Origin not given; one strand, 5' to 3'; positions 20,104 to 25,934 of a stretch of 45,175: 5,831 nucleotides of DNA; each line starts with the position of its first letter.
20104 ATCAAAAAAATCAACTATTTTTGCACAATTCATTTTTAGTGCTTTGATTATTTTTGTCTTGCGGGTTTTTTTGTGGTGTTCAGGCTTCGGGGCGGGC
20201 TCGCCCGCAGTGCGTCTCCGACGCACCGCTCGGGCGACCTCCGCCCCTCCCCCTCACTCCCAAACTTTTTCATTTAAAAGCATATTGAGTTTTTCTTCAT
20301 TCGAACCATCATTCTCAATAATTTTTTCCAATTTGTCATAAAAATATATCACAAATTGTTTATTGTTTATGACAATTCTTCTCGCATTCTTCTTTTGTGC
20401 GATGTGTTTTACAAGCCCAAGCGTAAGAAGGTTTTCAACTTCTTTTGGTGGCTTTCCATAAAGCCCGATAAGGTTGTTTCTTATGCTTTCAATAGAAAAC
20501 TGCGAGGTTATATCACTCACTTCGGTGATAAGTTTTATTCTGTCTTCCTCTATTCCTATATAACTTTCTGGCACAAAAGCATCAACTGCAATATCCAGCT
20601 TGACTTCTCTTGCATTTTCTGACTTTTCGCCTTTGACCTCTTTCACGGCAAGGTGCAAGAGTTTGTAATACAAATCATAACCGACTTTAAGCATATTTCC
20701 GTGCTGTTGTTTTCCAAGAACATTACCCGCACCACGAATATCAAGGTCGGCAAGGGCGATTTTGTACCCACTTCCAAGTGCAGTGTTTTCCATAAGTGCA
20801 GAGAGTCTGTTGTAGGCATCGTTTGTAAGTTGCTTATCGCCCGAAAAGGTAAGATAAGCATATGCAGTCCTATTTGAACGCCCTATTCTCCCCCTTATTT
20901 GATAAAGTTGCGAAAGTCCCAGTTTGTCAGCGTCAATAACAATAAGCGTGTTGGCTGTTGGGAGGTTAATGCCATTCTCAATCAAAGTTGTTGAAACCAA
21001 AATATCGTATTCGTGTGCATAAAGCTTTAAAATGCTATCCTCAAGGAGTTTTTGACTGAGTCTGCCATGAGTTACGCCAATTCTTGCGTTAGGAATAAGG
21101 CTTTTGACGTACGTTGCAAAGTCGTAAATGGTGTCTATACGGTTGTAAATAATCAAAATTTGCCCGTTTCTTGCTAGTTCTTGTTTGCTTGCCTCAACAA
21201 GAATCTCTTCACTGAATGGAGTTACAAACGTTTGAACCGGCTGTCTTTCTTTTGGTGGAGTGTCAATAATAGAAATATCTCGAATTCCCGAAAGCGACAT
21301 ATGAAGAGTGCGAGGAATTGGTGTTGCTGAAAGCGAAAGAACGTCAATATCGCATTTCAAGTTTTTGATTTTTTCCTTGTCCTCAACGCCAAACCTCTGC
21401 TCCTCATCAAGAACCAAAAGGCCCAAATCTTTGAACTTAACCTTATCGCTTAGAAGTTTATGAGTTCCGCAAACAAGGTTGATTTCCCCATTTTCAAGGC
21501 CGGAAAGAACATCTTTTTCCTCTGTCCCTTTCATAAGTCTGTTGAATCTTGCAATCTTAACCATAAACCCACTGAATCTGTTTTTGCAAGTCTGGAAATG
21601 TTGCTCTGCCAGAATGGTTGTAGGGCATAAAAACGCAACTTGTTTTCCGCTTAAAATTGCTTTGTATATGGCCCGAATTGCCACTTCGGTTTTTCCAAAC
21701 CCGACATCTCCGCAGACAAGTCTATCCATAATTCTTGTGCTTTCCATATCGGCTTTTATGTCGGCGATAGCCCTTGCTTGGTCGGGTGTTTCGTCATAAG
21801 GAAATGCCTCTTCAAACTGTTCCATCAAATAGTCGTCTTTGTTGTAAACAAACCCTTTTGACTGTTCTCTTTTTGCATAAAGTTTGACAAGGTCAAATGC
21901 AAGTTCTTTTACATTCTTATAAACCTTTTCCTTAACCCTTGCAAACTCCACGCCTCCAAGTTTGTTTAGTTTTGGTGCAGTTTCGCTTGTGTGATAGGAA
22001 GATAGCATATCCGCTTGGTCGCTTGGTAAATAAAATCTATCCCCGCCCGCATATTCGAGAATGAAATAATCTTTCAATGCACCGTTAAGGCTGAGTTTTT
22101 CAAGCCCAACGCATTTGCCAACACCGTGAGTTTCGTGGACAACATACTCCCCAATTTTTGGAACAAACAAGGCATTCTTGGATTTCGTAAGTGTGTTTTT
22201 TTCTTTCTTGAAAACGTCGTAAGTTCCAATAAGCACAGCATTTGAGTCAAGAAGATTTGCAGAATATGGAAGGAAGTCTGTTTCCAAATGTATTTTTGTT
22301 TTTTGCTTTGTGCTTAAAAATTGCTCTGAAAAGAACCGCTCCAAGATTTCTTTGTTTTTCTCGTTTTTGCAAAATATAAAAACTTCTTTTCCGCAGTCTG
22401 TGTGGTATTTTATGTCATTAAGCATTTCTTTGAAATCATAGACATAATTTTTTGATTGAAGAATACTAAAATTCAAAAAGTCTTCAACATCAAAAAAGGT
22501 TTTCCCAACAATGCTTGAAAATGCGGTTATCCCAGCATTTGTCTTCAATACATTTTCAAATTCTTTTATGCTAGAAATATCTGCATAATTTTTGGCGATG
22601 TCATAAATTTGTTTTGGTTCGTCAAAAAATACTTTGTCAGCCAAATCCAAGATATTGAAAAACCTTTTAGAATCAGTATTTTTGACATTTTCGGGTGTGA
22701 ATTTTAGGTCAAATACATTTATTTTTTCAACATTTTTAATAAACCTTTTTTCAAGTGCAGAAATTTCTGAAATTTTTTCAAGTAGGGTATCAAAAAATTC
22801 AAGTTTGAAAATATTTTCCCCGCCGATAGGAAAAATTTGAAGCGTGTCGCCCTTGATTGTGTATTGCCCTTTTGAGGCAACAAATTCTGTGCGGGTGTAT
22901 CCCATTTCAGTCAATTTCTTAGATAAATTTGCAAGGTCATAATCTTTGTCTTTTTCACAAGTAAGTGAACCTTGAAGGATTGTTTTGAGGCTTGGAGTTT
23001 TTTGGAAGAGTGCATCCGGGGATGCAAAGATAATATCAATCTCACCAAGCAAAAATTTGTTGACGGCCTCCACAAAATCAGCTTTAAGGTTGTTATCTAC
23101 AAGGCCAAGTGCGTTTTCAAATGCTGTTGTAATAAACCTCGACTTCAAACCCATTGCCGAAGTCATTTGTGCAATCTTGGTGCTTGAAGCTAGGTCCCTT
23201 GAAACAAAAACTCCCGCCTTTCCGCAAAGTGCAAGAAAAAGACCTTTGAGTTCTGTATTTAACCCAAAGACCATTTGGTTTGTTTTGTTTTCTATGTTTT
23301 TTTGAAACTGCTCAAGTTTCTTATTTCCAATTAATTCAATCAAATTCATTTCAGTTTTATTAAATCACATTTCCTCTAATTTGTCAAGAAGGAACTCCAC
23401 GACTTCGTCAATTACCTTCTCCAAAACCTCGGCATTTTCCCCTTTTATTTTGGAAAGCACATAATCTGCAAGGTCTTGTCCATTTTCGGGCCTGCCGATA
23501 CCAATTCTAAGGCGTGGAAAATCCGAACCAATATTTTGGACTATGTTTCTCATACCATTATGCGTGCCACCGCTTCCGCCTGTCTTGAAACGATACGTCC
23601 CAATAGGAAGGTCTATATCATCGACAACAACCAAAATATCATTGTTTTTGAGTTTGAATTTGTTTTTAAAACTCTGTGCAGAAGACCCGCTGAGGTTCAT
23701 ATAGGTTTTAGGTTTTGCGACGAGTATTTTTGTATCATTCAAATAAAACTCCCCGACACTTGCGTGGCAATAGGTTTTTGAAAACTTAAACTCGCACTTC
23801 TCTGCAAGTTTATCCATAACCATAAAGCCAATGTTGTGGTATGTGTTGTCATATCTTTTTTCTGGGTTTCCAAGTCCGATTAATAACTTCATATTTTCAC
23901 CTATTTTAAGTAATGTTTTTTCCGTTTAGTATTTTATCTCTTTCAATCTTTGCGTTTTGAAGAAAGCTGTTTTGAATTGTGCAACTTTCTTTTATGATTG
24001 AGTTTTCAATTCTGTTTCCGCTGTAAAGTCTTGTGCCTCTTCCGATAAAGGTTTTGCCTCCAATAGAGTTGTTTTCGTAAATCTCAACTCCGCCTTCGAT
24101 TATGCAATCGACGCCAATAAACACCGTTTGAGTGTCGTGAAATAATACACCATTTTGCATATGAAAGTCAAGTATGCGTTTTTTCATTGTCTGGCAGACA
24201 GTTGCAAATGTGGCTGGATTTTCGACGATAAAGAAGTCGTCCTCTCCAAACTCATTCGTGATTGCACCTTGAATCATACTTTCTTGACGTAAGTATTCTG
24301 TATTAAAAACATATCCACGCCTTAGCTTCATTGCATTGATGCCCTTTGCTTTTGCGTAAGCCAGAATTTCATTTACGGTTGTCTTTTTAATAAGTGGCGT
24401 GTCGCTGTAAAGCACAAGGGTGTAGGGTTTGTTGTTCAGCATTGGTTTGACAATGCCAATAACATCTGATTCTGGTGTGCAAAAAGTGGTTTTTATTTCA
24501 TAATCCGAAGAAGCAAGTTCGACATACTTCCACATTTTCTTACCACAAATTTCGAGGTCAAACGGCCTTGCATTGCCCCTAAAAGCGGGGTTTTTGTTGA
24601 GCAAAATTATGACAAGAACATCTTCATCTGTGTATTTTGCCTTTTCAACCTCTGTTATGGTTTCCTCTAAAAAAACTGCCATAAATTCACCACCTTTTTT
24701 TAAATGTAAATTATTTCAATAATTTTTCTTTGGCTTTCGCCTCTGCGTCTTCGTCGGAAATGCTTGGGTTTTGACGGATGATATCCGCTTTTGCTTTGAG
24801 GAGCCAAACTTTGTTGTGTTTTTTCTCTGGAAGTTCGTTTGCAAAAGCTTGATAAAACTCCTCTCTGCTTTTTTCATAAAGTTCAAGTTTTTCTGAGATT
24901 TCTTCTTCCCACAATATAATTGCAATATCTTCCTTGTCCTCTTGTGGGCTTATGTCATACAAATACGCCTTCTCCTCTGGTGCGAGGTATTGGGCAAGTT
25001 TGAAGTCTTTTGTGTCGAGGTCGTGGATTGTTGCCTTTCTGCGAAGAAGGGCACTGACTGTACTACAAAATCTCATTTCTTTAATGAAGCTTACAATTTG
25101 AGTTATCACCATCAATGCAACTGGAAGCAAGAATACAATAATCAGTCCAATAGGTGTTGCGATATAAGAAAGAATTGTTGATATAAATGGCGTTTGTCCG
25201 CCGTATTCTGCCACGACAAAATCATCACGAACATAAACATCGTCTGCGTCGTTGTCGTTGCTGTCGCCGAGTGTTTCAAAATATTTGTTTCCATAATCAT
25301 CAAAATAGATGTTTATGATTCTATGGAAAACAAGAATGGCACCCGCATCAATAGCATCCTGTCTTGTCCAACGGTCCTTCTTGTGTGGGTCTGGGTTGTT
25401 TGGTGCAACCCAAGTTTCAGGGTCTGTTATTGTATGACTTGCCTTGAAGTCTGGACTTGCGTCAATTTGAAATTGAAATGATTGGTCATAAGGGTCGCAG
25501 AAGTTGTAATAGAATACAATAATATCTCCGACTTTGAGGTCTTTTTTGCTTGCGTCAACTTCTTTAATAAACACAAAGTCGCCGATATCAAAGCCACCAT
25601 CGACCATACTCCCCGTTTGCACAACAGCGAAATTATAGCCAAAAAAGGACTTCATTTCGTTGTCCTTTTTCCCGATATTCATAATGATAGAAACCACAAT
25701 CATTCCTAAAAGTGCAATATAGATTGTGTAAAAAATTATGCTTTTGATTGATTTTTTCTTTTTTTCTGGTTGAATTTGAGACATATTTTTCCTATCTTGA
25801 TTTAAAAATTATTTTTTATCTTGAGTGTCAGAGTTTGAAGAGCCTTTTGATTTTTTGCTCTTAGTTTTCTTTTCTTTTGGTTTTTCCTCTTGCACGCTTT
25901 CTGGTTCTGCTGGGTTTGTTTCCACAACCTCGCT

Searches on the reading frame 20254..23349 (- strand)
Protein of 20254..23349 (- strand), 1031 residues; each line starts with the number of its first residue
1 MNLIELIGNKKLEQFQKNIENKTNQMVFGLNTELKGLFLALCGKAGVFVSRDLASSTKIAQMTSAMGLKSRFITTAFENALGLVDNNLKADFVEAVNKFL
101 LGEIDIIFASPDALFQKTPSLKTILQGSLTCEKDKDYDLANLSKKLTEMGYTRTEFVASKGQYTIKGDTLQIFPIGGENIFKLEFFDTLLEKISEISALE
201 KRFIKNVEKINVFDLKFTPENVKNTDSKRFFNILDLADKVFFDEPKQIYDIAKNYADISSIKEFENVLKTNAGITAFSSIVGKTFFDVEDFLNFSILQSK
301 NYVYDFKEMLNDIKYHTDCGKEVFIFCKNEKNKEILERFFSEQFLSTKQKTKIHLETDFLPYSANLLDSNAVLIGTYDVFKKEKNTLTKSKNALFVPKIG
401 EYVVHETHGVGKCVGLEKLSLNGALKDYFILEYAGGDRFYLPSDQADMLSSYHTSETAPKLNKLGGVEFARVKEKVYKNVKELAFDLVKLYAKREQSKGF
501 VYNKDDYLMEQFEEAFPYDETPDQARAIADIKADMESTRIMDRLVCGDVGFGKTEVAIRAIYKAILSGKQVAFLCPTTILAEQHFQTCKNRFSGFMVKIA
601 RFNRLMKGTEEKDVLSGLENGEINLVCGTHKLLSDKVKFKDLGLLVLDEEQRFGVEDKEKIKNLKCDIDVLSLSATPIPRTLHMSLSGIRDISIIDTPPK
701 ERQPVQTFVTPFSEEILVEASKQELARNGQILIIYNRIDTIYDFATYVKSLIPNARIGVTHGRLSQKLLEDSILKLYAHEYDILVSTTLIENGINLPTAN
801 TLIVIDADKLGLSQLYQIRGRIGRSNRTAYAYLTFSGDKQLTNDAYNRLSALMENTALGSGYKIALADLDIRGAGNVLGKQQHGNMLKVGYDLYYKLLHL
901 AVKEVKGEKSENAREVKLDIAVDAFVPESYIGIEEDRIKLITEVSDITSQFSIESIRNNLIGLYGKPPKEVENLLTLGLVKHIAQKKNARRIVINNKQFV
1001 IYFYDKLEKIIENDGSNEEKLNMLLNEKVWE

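Call 8: search_protein_families(library=pfam, proteins=[window:20254-23349:-])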
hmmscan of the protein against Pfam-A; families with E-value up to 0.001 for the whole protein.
window:20254-23349:- (1031 aa): 7 families
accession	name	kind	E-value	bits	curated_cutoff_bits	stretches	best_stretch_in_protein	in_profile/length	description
PF00270.35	DEAD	-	3.8e-25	89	26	1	521-682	1-164/167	DEAD/DEAH box helicase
PF00271.37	Helicase_C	-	1.5e-19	70.7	23.5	1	723-825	8-109/110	Helicase conserved C-terminal domain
PF17757.6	UvrB_inter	-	1.2e-18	67.5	22.9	1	130-213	2-86/91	UvrB interaction domain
PF02559.22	CarD_TRCF_RID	-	1.1e-17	64.3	23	1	398-452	2-56/57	CarD-like/TRCF RID domain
PF03461.20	TRCF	-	2.5e-15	57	25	1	921-1007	2-88/95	TRCF domain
PF04851.21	ResIII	-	1.1e-08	35.6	22.5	1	521-677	5-162/164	Type III restriction enzyme, res subunit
PF22590.2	Cas3-like_C_2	-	0.00095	19.9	27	0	728-826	2-105/106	CRISPR-associated nuclease/helicase Cas3, C-terminal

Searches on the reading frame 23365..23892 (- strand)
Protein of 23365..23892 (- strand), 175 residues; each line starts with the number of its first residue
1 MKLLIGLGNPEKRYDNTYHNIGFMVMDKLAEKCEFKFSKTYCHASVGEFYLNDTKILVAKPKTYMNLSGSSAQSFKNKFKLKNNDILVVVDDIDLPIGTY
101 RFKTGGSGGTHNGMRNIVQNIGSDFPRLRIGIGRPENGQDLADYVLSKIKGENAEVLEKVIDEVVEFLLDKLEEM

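Call 8: search_protein_families(library=pfam, proteins=[window:23365-23892:-])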
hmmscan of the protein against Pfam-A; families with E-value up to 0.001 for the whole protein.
window:23365-23892:- (175 aa): 1 family
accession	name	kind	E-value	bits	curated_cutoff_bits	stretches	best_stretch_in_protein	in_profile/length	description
PF01195.25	Pept_tRNA_hydro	-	2.5e-59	200.6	27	1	3-169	1-168/183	Peptidyl-tRNA hydrolase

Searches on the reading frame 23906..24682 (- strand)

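Call 8: search_protein_families(library=pfam, proteins=[window:23906-24682:-])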
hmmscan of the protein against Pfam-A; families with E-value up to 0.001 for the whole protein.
window:23906-24682:- (258 aa): 1 family
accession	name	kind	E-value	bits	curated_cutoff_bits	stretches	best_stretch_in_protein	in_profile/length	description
PF25084.1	LbH_EIF2B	-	1.5e-05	25.4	54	1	197-246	8-58/105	EIF2B subunit epsilon LbH domain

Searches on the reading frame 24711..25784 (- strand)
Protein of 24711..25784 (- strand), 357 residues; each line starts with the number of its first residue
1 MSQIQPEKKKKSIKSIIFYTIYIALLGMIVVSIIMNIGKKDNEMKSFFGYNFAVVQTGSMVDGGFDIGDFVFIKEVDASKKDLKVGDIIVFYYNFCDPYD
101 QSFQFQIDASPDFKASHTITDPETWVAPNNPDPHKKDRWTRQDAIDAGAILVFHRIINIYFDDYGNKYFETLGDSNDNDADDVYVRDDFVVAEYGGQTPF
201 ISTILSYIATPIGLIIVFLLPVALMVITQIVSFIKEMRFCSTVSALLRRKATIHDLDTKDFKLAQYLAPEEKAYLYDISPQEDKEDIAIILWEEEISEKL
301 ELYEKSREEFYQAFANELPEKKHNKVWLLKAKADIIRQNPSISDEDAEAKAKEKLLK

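Call 8: search_protein_families(library=pfam, proteins=[window:24711-25784:-])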
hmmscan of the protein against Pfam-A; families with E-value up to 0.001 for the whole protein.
window:24711-25784:- (357 aa): 0 families

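Call 26: search_protein_families(library=pfam, proteins=[window:24711-25784:-], max_evalue=0.01)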
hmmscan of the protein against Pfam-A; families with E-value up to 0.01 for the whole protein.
window:24711-25784:- (357 aa): 1 family
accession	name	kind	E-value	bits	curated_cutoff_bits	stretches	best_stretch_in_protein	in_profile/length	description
PF20800.2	Xp10_P7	-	0.0027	18.2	27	0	163-210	13-60/73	Xanthomonas phage Xp10 Transcription regulator P7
